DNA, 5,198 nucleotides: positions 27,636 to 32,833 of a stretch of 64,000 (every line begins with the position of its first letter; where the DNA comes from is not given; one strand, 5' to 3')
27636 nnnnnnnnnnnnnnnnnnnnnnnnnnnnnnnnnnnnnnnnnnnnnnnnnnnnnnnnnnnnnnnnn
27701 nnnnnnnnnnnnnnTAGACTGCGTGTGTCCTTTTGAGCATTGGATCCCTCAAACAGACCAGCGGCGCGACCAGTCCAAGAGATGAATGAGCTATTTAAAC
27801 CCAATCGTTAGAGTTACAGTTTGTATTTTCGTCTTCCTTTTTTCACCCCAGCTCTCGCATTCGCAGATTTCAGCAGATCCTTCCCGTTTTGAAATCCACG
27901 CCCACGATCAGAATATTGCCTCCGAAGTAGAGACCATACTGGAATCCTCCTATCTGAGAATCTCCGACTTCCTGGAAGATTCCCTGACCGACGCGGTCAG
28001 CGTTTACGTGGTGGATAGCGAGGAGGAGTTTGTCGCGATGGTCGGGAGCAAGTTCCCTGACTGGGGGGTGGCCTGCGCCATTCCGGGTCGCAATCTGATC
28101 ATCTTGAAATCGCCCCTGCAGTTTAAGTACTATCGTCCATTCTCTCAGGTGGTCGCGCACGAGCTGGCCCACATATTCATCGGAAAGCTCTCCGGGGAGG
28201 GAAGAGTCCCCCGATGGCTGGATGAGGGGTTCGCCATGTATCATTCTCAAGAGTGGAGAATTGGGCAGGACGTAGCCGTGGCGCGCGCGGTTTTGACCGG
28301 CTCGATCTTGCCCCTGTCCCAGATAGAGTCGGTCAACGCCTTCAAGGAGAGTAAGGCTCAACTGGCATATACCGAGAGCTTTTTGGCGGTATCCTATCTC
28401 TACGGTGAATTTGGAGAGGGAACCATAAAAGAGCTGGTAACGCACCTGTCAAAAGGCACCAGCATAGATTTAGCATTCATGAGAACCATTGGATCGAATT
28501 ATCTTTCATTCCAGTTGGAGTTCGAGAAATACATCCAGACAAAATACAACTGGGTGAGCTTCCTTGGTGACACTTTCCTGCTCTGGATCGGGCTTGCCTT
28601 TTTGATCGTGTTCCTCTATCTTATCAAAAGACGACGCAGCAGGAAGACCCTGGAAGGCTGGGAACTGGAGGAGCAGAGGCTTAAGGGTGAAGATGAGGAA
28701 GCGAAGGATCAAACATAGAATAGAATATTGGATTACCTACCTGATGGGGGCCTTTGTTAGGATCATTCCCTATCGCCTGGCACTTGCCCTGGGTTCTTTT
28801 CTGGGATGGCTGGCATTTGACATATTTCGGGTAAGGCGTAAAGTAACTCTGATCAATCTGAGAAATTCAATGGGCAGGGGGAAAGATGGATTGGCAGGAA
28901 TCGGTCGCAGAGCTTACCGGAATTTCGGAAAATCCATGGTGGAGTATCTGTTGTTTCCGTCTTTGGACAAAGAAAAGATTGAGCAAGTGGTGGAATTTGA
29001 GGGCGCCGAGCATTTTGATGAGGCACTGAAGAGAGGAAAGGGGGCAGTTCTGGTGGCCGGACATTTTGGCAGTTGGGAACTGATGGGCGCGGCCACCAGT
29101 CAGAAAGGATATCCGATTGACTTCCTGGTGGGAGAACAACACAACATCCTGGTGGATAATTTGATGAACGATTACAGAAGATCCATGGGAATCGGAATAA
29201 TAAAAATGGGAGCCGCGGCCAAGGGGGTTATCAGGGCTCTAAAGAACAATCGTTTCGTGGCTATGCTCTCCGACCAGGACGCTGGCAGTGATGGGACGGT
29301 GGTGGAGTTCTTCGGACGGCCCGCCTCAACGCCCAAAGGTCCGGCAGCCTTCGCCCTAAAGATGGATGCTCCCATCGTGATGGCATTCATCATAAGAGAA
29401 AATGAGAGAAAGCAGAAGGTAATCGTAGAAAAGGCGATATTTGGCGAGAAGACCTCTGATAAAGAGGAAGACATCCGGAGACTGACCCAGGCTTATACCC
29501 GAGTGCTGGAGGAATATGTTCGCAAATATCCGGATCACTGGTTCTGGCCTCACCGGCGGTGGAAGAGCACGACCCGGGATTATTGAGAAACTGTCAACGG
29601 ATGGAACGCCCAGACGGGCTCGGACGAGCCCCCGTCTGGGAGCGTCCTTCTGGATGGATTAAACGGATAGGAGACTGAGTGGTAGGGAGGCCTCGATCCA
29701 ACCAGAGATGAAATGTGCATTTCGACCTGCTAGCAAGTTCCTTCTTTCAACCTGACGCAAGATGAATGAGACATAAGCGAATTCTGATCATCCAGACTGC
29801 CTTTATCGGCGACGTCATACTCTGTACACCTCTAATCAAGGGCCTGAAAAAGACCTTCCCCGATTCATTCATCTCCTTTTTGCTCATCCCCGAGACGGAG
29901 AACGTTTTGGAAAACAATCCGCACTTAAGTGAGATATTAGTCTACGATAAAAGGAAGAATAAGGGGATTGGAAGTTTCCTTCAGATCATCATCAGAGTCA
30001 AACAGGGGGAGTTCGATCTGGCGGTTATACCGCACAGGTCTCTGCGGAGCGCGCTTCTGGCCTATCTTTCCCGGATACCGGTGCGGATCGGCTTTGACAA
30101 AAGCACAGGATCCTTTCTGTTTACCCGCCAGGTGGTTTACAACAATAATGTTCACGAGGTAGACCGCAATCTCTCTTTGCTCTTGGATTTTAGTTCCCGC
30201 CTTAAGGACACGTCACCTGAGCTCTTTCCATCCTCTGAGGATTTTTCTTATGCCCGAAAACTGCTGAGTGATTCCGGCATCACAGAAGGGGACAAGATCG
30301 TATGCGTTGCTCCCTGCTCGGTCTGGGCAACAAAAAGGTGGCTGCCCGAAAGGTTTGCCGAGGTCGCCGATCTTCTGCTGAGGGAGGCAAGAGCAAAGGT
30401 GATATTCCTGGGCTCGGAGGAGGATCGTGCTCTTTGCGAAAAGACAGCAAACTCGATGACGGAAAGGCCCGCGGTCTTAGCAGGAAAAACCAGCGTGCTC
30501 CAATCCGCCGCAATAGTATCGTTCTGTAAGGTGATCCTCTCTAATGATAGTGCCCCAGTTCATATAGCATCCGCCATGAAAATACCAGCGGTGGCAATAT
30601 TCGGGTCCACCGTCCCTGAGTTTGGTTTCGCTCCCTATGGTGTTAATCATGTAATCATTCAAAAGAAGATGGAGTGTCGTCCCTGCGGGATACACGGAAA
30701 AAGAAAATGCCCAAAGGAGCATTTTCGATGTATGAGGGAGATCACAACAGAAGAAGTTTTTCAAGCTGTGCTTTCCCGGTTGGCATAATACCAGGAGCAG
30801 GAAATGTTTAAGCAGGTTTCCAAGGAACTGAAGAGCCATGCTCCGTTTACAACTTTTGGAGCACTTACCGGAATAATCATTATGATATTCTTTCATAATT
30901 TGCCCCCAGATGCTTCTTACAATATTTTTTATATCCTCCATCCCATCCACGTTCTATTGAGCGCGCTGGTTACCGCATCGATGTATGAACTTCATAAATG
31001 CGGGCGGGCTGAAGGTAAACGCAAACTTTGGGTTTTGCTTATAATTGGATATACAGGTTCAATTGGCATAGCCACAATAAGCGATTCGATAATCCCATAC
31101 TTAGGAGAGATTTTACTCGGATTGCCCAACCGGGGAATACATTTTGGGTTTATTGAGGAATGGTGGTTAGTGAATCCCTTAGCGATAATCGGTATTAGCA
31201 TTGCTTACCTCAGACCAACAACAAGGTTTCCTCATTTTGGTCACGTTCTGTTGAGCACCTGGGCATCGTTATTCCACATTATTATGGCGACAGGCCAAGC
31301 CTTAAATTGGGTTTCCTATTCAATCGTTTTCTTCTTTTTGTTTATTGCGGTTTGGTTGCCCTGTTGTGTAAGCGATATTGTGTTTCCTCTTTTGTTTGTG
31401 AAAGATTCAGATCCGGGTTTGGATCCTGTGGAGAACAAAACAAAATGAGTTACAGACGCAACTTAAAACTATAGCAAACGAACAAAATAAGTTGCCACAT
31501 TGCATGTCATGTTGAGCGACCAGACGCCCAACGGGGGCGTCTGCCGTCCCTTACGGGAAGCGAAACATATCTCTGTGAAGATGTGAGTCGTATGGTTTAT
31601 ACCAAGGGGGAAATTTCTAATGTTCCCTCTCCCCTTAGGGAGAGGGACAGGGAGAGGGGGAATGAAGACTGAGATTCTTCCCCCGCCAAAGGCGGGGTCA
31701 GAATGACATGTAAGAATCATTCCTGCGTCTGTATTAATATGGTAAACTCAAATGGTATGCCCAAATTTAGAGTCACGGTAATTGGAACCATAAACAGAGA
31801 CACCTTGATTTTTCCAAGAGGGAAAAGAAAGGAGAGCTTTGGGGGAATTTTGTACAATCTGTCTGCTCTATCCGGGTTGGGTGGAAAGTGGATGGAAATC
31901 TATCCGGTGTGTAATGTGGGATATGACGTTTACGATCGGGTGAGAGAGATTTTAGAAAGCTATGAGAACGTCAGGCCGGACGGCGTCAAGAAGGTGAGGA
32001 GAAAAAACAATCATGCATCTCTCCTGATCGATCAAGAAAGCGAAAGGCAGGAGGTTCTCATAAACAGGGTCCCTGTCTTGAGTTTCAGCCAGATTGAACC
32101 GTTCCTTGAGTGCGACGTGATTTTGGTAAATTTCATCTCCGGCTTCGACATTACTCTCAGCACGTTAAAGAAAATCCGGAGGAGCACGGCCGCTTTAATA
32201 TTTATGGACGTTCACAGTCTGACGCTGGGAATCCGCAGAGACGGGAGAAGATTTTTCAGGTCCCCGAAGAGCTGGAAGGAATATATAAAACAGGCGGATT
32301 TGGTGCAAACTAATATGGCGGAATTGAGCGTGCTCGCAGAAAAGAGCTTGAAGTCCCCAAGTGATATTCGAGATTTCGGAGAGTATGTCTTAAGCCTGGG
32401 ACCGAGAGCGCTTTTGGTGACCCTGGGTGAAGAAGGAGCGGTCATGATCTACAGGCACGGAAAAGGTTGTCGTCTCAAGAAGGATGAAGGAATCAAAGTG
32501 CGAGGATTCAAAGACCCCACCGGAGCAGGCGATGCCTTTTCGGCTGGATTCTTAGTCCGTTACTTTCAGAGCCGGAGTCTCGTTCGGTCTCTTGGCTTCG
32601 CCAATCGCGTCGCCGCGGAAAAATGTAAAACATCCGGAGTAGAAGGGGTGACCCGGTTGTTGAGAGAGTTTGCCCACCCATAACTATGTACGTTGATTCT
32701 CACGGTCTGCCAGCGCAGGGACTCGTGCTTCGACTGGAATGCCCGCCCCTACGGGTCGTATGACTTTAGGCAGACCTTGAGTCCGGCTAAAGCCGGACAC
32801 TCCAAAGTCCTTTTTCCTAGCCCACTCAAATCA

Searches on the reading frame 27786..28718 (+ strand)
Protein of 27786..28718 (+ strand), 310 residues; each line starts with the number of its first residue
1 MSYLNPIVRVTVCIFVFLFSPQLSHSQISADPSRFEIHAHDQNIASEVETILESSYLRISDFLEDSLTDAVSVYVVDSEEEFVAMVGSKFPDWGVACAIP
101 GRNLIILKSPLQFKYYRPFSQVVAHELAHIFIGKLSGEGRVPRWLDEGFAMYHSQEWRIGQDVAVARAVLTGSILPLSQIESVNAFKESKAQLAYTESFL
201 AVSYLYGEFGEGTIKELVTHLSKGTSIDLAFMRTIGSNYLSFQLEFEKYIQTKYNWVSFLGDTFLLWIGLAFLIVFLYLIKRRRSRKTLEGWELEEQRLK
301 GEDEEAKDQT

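Call 36: search_protein_families(library=pfam, proteins=[window:27786-28718:+], max_evalue=0.00001)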
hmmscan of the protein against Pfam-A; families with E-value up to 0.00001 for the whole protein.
window:27786-28718:+ (310 aa): 1 family
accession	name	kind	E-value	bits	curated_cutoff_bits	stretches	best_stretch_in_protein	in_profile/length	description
PF13485.12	Peptidase_MA_2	-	1.4e-17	64.6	32.4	1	67-240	17-189/201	Peptidase MA superfamily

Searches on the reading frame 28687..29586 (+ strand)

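Call 99: search_protein_families(library=pfam, proteins=[window:28687-29586:+], max_evalue=0.0001)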
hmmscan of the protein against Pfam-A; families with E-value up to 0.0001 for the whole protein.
window:28687-29586:+ (299 aa): 1 family
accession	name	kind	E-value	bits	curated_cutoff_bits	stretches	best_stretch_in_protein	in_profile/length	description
PF03279.18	Lip_A_acyltrans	-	4.2e-54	184.2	22.3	1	3-293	3-294/295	Bacterial lipid A biosynthesis acyltransferase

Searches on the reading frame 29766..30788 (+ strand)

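Call 99: search_protein_families(library=pfam, proteins=[window:29766-30788:+], max_evalue=0.0001)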
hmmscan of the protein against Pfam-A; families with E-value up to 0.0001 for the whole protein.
window:29766-30788:+ (340 aa): 1 family
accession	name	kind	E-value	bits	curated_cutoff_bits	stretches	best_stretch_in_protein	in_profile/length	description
PF01075.23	Glyco_transf_9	-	4.5e-38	131.4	22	1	77-308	7-237/247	Glycosyltransferase family 9 (heptosyltransferase)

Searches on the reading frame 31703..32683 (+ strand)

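Call 99: search_protein_families(library=pfam, proteins=[window:31703-32683:+], max_evalue=0.0001)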
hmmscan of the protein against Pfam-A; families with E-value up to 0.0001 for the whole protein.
window:31703-32683:+ (326 aa): 1 family
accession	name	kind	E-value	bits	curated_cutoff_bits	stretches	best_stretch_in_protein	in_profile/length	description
PF00294.29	PfkB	-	6.8e-20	72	25.8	1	72-313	59-295/302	pfkB family carbohydrate kinase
